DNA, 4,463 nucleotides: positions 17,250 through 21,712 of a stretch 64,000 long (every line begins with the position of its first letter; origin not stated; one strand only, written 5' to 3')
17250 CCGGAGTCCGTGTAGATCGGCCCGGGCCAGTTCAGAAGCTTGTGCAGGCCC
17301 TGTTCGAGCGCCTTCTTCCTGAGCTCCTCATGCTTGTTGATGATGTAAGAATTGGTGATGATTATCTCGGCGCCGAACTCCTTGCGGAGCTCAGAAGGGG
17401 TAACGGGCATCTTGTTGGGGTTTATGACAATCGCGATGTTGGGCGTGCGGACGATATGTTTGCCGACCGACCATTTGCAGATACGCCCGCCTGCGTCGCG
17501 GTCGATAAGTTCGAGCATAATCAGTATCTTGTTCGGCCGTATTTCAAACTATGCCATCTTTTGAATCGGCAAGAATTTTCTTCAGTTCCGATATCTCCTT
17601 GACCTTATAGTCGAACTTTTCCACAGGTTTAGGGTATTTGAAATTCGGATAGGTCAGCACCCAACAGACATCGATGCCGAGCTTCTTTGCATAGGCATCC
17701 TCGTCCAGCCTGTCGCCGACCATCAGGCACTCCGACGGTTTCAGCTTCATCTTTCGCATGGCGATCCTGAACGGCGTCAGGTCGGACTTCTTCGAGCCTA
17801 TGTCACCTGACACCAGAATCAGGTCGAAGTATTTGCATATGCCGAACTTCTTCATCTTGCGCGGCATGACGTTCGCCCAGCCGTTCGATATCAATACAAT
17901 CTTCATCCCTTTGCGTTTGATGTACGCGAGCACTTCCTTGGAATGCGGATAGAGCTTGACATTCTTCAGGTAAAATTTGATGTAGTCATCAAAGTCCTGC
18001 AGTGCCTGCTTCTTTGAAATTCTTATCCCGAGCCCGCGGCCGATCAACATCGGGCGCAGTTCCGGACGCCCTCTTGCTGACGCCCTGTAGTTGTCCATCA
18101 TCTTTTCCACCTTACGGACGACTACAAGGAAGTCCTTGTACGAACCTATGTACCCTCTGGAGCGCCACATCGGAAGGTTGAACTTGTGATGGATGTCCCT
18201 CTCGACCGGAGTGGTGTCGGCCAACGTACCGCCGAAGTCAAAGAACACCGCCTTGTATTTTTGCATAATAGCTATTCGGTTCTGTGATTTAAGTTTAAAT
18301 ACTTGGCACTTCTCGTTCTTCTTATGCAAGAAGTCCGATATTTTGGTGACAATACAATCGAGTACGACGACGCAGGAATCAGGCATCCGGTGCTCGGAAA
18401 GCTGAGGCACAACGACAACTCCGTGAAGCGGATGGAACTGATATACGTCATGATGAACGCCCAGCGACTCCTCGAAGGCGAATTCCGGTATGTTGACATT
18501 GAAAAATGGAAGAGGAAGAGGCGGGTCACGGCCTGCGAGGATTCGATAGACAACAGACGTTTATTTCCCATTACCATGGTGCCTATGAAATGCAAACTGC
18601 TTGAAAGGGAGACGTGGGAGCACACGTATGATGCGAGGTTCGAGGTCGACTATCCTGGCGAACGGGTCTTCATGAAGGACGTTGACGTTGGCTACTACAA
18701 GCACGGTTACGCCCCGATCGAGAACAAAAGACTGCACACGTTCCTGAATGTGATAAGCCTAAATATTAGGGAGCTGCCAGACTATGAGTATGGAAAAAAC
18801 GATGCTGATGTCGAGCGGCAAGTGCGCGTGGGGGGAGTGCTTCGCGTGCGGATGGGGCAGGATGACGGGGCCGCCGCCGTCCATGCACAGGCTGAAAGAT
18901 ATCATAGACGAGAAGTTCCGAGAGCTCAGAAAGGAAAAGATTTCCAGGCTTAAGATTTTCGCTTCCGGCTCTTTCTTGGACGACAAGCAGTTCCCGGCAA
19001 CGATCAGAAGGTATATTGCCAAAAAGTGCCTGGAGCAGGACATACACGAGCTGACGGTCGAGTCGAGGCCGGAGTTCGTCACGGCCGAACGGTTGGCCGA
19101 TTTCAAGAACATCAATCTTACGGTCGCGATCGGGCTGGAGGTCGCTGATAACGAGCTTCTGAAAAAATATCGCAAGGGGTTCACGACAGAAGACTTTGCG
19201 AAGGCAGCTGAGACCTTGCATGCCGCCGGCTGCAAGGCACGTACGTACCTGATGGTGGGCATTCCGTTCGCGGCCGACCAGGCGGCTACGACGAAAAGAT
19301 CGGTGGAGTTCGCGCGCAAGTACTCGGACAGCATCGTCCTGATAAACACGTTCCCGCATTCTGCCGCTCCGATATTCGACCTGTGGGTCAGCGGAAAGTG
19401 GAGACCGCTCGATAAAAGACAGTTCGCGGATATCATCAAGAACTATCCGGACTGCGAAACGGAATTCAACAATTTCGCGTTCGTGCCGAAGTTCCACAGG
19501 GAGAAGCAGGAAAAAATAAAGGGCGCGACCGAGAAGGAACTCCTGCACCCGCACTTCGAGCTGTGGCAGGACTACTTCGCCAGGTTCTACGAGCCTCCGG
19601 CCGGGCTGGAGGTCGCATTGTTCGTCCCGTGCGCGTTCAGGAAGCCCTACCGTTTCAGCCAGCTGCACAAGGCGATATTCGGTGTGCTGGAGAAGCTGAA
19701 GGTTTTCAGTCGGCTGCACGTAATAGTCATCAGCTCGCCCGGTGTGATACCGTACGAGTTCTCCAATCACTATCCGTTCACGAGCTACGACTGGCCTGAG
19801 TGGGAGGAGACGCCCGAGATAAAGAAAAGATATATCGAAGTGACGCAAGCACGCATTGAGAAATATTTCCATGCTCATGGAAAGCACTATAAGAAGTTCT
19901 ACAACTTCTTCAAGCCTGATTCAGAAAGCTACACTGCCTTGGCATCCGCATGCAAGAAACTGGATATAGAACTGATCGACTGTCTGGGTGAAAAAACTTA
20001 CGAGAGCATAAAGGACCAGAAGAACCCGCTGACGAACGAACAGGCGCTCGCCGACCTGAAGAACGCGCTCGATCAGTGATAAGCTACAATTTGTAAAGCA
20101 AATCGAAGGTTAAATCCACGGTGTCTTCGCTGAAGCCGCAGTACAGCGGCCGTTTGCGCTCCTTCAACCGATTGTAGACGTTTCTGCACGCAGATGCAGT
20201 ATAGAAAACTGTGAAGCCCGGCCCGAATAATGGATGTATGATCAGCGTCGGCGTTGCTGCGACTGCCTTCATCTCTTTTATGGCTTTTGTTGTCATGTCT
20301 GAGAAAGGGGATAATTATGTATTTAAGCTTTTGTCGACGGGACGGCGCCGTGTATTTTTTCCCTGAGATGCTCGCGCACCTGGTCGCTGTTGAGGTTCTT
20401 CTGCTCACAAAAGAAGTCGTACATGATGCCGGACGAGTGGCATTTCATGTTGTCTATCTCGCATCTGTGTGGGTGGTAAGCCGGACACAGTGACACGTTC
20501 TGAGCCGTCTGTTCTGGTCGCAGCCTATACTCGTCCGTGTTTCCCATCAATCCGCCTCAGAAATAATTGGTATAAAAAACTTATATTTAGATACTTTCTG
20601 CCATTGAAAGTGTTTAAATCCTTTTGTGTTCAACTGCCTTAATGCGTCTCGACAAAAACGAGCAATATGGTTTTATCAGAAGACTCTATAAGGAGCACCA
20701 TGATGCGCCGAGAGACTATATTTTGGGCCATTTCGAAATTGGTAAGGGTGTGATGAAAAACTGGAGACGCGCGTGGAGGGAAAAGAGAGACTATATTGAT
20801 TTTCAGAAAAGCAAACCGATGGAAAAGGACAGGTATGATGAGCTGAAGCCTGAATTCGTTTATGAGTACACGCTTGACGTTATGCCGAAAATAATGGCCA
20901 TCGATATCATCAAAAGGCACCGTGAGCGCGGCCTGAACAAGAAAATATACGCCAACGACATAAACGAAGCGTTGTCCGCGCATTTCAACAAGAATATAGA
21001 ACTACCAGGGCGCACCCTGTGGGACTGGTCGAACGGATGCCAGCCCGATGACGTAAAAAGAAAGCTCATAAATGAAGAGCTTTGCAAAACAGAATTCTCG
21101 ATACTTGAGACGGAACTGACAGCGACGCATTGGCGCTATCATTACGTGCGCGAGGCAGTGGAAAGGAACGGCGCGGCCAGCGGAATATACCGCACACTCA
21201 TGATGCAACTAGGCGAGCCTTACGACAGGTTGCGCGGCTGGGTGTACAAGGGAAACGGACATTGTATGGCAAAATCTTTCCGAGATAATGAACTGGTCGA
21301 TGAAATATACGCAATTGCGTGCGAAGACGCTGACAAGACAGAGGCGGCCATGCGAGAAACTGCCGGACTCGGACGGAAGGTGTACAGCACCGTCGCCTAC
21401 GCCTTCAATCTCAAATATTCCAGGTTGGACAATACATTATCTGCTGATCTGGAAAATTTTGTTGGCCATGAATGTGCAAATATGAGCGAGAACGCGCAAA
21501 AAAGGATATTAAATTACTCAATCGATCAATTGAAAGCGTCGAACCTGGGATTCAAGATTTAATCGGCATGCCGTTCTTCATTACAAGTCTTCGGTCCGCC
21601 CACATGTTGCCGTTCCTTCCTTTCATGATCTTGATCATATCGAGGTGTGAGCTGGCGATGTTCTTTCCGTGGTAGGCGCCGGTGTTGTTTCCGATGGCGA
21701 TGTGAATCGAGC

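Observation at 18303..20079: Probable frameshift at an A6 homopolymer splitting a non-canonical radical SAM gene next to the archaeosine tgtA operon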

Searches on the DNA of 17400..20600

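Call 12: search_rna_families(source=window, start=17400, end=20600, threshold=evalue, max_evalue=1)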
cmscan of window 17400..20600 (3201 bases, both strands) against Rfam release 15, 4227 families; matches with E-value up to 1: 0.
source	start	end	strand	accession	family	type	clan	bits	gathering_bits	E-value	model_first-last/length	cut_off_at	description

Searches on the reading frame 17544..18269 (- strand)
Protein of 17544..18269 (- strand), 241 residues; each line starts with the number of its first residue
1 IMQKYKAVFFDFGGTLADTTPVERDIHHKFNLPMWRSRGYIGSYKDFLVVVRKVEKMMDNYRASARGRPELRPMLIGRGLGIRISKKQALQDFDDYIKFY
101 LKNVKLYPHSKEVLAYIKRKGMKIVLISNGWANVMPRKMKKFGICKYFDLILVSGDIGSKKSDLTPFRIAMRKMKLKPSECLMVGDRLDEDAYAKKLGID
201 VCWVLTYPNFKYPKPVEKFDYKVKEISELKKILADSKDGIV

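Call 4: search_protein_families(library=pfam, proteins=[window:17544-18269:-], max_evalue=0.01)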
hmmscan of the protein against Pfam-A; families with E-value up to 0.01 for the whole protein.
window:17544-18269:- (241 aa): 5 families
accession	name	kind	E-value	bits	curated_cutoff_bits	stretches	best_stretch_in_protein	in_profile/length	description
PF13419.12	HAD_2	-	4.7e-23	82.6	23.8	1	9-204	2-178/178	Haloacid dehalogenase-like hydrolase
PF00702.32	Hydrolase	-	1.3e-22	81.6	26.4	1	5-192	1-184/191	haloacid dehalogenase-like hydrolase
PF13242.12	Hydrolase_like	-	5.4e-07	29.9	22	1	167-206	10-50/75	HAD-hyrolase-like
PF12710.13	HAD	-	9.9e-07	29.8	27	1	8-187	1-181/189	haloacid dehalogenase-like hydrolase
PF13344.12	Hydrolase_6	-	0.0082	16.6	27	0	102-135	11-44/101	Haloacid dehalogenase-like hydrolase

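Call 5: search_protein_families(library=ncbifam, proteins=[window:17544-18269:-], max_evalue=0.01)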
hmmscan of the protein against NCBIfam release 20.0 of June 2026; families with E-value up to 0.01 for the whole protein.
window:17544-18269:- (241 aa): 45 families (the best 25 are shown)
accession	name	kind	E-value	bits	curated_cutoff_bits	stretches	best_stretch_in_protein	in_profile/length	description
TIGR02253.1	CTE7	subfamily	7.1e-32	111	169.75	1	6-229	3-220/221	TIGR02253 family HAD-type hydrolase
TIGR02254.1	YjjG_YfnB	equivalog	4.5e-25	88.4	159.9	1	5-233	1-223/223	YjjG family noncanonical pyrimidine nucleotidase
NF009695.0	PRK13222.1-2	equivalog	1.8e-19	70.1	225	1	88-234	76-223/226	phosphoglycolate phosphatase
NF053830.1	RUBPPhHalo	equivalog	3.8e-17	62.7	330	1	5-202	2-201/234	ribulose-1,5-bisphosphate 5-phosphatase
NF006976.0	PRK09449.1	equivalog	5.6e-16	58.7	183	1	95-234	85-223/225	pyrimidine 5'-nucleotidase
TIGR02252.1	DREG-2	subfamily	1.8e-15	57.2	155.2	1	104-201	104-201/203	HAD hydrolase, REG-2-like, family IA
TIGR01428.1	HAD_type_II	equivalog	5.7e-15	55.8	125.4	1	101-204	87-190/197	haloacid dehalogenase type II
TIGR01449.2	PGP_bact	equivalog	1.8e-14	53.8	180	1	9-231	2-211/213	phosphoglycolate phosphatase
NF009804.0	PRK13288.1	equivalog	3.6e-14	52.7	218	1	102-236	79-213/215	pyrophosphatase PpaX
NF009697.0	PRK13222.1-4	equivalog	1.2e-13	50.9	327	1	88-216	76-203/232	phosphoglycolate phosphatase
NF052576.1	PymNtasePynAStpc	equivalog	4.2e-13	49.4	350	1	94-234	88-228/229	pyrimidine 5'-nucleotidase PynA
NF009694.0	PRK13222.1-1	equivalog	7.4e-12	45.1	415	1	3-207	5-212/252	phosphoglycolate phosphatase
TIGR01549.1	HAD-SF-IA-v1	subfamily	1.6e-11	44.8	23.3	1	116-197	70-148/149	HAD-IA family hydrolase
TIGR02247.1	HAD-1A3-hyp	subfamily_domain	5.9e-11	42.5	125.4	1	5-201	2-192/211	epoxide hydrolase N-terminal domain-like phosphatase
TIGR01662.1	HAD-SF-IIIA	subfamily_domain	6.7e-11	42.4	44.6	1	102-204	22-138/141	HAD-IIIA family hydrolase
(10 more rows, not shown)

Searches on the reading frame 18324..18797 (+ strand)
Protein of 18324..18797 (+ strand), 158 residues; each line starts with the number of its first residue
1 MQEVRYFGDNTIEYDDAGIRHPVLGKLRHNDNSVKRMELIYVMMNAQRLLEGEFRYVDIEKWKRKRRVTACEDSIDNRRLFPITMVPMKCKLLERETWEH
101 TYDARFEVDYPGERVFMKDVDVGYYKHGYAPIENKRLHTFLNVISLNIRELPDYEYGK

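Call 25: find_related_loci(query=window:18324-18797:+, collection=genome_contigs, flank=5000)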
Query window:18324-18797:+ (158 aa) in genome_contigs; peptide patterns used: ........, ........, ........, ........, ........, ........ (x = any residue, [..] = any of these).
49 stretches matched a pattern, but none encodes a relative of the query by tblastn (E <= 1e-3).

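Call 27: search_protein_representatives(protein=window:18324-18797:+)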
Query: 158 residues. Proteins with E-value up to 0.001 (for the whole library): 2; up to 1e-10: 1; up to 1e-30: 0. The best 2 are listed.
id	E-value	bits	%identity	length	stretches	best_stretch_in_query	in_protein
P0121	9.4e-26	107.3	43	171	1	2-146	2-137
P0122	3.5e-05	40.5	45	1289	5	74-110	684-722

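Call 29: find_encoding_contigs(protein=P0121, flank=5000, max_places=5)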
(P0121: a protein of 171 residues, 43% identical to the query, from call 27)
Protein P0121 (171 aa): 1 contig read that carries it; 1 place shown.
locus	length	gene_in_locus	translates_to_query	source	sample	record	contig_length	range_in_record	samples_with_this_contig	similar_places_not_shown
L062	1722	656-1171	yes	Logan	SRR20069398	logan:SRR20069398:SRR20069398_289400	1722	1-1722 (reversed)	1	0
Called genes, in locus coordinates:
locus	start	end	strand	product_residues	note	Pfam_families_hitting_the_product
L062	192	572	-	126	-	-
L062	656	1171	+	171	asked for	-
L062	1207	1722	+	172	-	?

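Call 34: find_related_loci(query=A1, collection=metagenome_contigs, flank=4000)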
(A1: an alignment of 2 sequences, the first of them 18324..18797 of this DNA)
Query A1 (158 aa) in metagenome_contigs; peptide patterns used: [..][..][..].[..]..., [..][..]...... (x = any residue, [..] = any of these).
182 stretches matched a pattern, but none encodes a relative of the query by tblastn (E <= 1e-3).

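Call 43: predict_structure(alignment_id=A1)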
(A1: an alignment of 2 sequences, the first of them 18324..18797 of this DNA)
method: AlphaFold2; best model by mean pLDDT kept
length: 158 residues; sequences in the alignment: 2
mean_pLDDT: 34.6   pTM: 0.26
mean pLDDT of the five models: 34.6, 30.2, 29.6, 29.4, 28.9
residues with pLDDT >= 90: 0; 70-90: 0; 50-70: 2; < 50: 156
segments of 3 or more residues with pLDDT < 50: 1-87, 90-158
pLDDT, mean of each block of 10 residues (from residue 1): 29 39 35 37 37 31 35 37 43 41 40 35 32 30 27 25
secondary structure, 60 per line:
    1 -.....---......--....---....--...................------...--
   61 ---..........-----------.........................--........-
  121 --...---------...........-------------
elements in order: E2-6 E10-15 E18-21 E25-28 H31-49 E56-58 E64-73 E85-94 E98-109 E112-119 E123-125 H135-145

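Call 48: search_protein_families(library=pfam, proteins=[window:18324-18797:+, P0121], max_evalue=1)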
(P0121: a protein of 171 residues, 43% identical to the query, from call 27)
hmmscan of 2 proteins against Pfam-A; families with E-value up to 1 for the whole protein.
window:18324-18797:+ (158 aa): 0 families

P0121 (171 aa): 0 families

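Call 49: search_protein_families(library=phrogs, proteins=[window:18324-18797:+, P0121], max_evalue=1)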
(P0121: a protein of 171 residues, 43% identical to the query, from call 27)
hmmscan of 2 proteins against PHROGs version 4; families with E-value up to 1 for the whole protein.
window:18324-18797:+ (158 aa): 1 family
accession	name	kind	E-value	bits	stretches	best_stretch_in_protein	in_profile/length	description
phrog_2665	-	head and packaging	0.14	11.8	1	3-79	233-312/642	virion structural protein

P0121 (171 aa): 0 families

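Call 58: find_homologous_proteins(query=A1, max_evalue=1)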
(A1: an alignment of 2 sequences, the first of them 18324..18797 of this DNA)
Query A1 (2 sequences) (158 aa, profile of the alignment): 1 proteins with E <= 1 among 302 candidates.
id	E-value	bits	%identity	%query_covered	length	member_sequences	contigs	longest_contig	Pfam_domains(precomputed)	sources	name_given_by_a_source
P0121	5.9e-95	334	40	93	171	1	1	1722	-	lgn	-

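Call 75: find_related_loci(query=A1, collection=viral_contigs, flank=3000)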
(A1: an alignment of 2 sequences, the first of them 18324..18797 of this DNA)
Query A1 (158 aa) in viral_contigs; peptide patterns used: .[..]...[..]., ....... (x = any residue, [..] = any of these).
88 stretches matched a pattern, but none encodes a relative of the query by tblastn (E <= 1e-3).

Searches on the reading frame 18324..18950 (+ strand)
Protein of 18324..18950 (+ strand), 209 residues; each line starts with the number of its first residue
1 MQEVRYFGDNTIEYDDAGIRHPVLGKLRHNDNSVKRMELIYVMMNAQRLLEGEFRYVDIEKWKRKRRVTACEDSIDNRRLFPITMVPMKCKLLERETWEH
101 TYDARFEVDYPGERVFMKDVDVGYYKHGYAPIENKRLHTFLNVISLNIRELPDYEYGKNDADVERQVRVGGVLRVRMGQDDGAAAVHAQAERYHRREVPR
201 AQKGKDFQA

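Call 11: find_homologous_proteins(query=window:18324-18950:+, max_evalue=10)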
Query seq(209 aa): 323 candidates shared short words with the query, none scored E <= 10.

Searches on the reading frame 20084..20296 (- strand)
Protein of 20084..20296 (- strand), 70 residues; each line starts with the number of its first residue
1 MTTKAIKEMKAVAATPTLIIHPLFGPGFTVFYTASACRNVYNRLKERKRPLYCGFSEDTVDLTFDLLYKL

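Call 48: search_protein_families(library=pfam, proteins=[window:20084-20296:-], max_evalue=1)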
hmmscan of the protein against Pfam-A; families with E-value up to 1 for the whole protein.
window:20084-20296:- (70 aa): 0 families

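Call 49: search_protein_families(library=phrogs, proteins=[window:20084-20296:-], max_evalue=1)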
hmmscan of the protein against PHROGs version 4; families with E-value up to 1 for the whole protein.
window:20084-20296:- (70 aa): 1 family
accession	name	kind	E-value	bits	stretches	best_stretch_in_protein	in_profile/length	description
phrog_16502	-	unknown function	0.36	11.6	1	11-38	119-146/220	-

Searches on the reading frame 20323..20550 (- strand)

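Call 48: search_protein_families(library=pfam, proteins=[window:20323-20550:-], max_evalue=1)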
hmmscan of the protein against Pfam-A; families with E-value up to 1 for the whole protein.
window:20323-20550:- (75 aa): 1 family
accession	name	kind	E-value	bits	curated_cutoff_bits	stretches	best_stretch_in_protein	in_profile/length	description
PF20701.3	HetE-N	-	0.15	12.8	25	1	40-66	10-36/102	Het-E N-terminal domain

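Call 49: search_protein_families(library=phrogs, proteins=[window:20323-20550:-], max_evalue=1)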
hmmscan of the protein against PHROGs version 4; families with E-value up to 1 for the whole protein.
window:20323-20550:- (75 aa): 1 family
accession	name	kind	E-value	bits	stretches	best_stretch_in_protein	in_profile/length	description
phrog_14504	-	unknown function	0.24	12.3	1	36-74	107-145/193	-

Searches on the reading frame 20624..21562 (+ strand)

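Call 48: search_protein_families(library=pfam, proteins=[window:20624-21562:+], max_evalue=1)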
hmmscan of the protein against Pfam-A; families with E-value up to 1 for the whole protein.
window:20624-21562:+ (312 aa): 0 families

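Call 49: search_protein_families(library=phrogs, proteins=[window:20624-21562:+], max_evalue=1)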
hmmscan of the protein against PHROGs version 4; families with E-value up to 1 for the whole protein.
window:20624-21562:+ (312 aa): 2 families
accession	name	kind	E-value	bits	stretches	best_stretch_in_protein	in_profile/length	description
phrog_16416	-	head and packaging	0.2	12.3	1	121-230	61-173/217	virion structural protein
phrog_33055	-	unknown function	0.28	12.2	0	6-64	54-110/147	-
